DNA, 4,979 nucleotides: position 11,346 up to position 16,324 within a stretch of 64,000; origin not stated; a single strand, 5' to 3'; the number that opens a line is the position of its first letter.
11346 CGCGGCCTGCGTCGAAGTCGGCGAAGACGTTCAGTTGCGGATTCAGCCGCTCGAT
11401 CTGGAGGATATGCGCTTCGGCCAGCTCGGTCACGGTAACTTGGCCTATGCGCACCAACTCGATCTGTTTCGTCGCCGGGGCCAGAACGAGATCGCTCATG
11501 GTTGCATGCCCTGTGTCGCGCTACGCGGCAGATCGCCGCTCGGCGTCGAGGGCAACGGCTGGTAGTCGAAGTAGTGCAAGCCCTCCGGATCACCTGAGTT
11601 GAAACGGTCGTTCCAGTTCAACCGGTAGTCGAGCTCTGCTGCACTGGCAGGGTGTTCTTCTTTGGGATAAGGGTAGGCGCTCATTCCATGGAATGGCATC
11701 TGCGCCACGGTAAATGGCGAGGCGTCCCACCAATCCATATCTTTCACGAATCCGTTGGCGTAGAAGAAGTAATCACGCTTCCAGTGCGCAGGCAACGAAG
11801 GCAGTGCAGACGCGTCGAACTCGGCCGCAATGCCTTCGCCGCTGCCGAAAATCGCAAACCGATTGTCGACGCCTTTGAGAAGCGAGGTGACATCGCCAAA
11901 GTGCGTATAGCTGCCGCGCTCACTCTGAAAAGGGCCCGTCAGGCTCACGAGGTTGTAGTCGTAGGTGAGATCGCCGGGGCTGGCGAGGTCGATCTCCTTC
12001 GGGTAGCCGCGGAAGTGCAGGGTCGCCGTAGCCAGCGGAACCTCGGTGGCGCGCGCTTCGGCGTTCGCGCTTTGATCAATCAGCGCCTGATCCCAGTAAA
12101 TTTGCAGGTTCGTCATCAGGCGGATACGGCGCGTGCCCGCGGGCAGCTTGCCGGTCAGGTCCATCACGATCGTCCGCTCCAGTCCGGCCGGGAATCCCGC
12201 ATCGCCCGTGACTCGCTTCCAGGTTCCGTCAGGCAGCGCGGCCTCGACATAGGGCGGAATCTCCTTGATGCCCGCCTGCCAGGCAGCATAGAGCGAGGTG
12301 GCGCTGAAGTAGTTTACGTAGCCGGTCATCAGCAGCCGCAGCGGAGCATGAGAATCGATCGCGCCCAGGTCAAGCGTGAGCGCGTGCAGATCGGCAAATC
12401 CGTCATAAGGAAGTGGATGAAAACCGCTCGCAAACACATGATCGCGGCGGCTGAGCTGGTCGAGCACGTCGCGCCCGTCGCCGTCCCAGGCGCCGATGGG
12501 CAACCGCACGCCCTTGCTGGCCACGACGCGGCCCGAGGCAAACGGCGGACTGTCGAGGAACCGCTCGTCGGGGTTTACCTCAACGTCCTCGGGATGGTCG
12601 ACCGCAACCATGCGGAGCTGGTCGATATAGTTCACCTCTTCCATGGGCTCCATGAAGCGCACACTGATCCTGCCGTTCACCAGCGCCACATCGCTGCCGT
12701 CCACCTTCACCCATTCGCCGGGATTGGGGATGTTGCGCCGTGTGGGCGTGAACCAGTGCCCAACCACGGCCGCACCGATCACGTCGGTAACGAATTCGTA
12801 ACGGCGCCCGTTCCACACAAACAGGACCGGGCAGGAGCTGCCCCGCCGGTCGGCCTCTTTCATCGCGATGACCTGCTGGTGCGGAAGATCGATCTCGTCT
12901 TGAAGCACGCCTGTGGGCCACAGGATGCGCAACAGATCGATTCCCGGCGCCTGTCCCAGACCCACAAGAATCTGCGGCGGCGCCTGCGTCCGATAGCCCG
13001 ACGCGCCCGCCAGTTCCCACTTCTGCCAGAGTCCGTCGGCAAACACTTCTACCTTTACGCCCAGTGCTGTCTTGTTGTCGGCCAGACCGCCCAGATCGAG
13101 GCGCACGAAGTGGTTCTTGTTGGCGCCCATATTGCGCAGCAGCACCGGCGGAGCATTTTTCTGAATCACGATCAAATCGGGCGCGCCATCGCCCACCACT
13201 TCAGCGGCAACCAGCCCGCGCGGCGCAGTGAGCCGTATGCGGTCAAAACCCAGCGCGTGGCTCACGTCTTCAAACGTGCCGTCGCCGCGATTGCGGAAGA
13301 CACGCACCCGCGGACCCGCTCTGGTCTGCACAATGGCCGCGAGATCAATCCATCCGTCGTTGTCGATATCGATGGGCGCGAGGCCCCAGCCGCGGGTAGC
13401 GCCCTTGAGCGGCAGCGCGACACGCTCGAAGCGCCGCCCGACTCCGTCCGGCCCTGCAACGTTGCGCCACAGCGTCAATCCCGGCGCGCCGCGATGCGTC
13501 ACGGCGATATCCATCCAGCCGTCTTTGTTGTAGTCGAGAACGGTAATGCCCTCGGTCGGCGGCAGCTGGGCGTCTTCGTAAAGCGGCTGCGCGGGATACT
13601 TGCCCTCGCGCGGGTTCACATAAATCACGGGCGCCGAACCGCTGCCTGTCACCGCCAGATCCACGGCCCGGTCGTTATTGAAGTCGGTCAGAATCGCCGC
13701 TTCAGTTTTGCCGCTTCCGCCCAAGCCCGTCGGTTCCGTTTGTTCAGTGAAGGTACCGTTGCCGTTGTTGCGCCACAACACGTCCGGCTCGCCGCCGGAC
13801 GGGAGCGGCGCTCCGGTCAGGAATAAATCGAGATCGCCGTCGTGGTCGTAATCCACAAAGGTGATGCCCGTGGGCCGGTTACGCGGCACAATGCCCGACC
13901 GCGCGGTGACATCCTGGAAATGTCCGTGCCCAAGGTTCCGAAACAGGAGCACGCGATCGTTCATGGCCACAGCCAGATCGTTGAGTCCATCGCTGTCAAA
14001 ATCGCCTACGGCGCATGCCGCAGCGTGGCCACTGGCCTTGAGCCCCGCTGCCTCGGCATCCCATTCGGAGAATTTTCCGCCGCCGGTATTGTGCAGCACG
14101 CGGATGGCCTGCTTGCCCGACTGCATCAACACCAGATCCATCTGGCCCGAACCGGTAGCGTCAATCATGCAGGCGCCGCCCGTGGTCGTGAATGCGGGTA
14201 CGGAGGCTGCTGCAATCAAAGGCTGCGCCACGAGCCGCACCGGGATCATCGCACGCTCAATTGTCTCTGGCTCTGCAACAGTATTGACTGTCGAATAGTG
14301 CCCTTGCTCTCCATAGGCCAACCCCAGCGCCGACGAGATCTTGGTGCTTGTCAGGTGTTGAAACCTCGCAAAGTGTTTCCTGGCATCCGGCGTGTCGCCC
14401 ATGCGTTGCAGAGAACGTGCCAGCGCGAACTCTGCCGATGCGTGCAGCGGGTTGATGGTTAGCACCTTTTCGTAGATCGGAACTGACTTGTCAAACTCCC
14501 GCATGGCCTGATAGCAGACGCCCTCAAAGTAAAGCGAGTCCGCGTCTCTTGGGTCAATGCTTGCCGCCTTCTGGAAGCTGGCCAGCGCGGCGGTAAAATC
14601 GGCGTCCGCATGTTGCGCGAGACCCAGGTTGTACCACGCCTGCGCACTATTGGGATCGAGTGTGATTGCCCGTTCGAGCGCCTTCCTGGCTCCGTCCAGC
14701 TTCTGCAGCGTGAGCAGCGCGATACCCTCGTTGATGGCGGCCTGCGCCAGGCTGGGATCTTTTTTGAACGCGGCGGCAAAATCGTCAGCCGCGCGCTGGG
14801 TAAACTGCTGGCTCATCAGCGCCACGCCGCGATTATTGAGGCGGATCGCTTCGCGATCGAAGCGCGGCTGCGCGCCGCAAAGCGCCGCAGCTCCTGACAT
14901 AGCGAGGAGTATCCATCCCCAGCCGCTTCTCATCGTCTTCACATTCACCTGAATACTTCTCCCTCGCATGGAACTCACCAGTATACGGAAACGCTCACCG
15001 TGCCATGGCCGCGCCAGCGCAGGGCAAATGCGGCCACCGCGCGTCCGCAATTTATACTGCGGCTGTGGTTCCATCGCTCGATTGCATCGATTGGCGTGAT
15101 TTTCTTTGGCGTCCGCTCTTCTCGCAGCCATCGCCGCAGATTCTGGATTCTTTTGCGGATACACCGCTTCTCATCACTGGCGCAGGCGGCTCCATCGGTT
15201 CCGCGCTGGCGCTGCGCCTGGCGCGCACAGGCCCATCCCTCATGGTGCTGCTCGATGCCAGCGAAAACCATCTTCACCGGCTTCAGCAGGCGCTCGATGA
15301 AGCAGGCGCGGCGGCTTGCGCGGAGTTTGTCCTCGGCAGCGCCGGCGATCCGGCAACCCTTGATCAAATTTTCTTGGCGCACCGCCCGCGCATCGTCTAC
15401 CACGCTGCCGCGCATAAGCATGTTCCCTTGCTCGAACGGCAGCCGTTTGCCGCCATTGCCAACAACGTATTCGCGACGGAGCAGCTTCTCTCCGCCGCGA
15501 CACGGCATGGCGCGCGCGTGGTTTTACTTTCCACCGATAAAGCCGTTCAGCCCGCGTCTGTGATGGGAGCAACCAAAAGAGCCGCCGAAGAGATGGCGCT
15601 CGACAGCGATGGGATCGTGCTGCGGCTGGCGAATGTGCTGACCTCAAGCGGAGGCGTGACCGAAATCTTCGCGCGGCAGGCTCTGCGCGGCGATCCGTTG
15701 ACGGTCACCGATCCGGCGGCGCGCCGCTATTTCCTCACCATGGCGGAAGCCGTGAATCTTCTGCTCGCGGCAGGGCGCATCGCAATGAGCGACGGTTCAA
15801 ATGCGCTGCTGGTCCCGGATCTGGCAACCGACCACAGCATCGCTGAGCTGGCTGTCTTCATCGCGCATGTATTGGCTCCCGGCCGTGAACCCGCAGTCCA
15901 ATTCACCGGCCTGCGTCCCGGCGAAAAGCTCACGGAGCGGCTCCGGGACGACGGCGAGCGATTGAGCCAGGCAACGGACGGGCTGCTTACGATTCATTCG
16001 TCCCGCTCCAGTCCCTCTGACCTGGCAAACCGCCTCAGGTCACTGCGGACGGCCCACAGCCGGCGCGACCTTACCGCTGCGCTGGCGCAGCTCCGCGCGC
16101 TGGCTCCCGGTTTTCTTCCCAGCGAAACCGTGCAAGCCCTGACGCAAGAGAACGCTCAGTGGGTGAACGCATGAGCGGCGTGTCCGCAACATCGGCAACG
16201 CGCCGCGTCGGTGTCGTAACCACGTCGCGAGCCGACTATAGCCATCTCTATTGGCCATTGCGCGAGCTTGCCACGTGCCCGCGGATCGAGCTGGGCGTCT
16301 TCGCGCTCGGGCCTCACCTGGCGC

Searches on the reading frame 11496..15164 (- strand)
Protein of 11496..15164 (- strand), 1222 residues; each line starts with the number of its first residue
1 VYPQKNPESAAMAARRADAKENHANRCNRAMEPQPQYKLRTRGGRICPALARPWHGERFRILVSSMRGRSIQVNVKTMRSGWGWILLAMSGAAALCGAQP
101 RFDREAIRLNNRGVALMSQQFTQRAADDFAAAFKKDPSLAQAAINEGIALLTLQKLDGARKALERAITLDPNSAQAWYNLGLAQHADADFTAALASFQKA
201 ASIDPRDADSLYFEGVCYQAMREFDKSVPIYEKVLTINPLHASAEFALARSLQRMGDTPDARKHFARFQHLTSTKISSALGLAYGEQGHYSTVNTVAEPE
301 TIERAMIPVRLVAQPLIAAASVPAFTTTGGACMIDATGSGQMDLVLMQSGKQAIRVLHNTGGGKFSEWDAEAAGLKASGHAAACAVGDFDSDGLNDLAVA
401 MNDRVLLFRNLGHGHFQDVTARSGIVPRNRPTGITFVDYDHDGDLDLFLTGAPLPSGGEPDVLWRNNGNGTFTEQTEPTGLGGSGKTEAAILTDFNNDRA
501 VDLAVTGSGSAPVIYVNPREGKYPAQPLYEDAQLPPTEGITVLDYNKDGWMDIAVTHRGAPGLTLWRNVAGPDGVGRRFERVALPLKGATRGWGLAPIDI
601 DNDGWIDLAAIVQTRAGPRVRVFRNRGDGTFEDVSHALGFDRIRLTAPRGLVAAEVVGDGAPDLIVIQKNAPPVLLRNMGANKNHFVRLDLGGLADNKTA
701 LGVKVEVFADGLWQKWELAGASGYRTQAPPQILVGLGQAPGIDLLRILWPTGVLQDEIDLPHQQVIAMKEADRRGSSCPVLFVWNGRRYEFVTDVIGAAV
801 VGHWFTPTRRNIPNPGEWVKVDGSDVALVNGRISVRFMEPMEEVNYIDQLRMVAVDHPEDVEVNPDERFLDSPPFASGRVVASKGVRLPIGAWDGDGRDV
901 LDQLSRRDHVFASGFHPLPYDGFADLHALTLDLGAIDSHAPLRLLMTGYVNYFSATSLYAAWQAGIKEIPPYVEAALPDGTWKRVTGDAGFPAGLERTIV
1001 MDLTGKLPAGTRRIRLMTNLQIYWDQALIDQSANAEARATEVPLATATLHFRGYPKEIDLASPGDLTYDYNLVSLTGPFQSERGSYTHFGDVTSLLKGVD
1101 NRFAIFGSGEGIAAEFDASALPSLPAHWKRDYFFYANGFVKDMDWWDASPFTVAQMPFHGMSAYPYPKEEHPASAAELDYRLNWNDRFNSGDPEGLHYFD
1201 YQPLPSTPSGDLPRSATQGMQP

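Call 7: search_protein_families(library=pfam, proteins=[window:11496-15164:-], max_evalue=0.00001)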
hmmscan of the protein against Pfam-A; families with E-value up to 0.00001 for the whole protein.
window:11496-15164:- (1222 aa): 16 families
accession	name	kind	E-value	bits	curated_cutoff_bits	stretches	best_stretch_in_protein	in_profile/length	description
PF13517.12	FG-GAP_3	-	1.1e-41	141.6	26.9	5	388-448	1-60/61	FG-GAP-like repeat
PF07719.23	TPR_2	-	5e-22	76.6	27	0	174-207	1-34/34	Tetratricopeptide repeat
PF00515.34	TPR_1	-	1.1e-20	72.9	27.8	0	174-207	1-34/34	Tetratricopeptide repeat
PF13432.12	TPR_16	-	5.6e-16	59.1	32.7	2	146-207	3-64/65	Tetratricopeptide repeat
PF13414.12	TPR_11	-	1.1e-14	54.3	26.8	1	151-186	5-40/42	TPR repeat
PF13181.12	TPR_8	-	4.4e-14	51.8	25.7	0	174-206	1-33/34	Tetratricopeptide repeat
PF13431.12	TPR_17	-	2e-12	46.7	24.4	0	163-194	2-33/34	Tetratricopeptide repeat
PF14559.12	TPR_19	-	2.3e-11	44.3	25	0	122-177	7-62/68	Tetratricopeptide repeat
PF07593.17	UnbV_ASPIC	-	6.4e-10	39.2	23.4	1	700-765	1-66/68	ASPIC and UnbV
PF13424.12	TPR_12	-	6.5e-10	39.5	30.1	0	212-267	7-70/77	Tetratricopeptide repeat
PF13174.12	TPR_6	-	1.2e-09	38.6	26.3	0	244-269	2-27/33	Tetratricopeptide repeat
PF01839.29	FG-GAP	-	1.4e-09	38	22.1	0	385-400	6-21/37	FG-GAP repeat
PF13371.12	TPR_9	-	5.1e-09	36.5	35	0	151-210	6-65/73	Tetratricopeptide repeat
PF13428.12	TPR_14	-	2.7e-07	31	23.5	0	148-181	9-42/44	Tetratricopeptide repeat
PF13176.12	TPR_7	-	1.2e-06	28.6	27.9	0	176-207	1-34/36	Tetratricopeptide repeat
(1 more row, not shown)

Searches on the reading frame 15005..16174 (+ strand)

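Call 7: search_protein_families(library=pfam, proteins=[window:15005-16174:+], max_evalue=0.00001)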
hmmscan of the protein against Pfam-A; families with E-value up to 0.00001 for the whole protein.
window:15005-16174:+ (389 aa): 4 families
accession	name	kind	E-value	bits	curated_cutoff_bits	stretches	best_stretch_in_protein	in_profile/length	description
PF02719.21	Polysacc_synt_2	-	1.1e-66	225.5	20.2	1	55-321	1-281/293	Polysaccharide biosynthesis protein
PF01370.27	Epimerase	-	1.1e-18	68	20.9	1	56-256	2-224/240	NAD dependent epimerase/dehydratase family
PF16363.11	GDP_Man_Dehyd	-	5.3e-15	56.1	27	1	56-178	1-130/332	GDP-mannose 4,6 dehydratase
PF04321.23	RmlD_sub_bind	-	2.5e-14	53.5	27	1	55-236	3-177/287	RmlD substrate binding domain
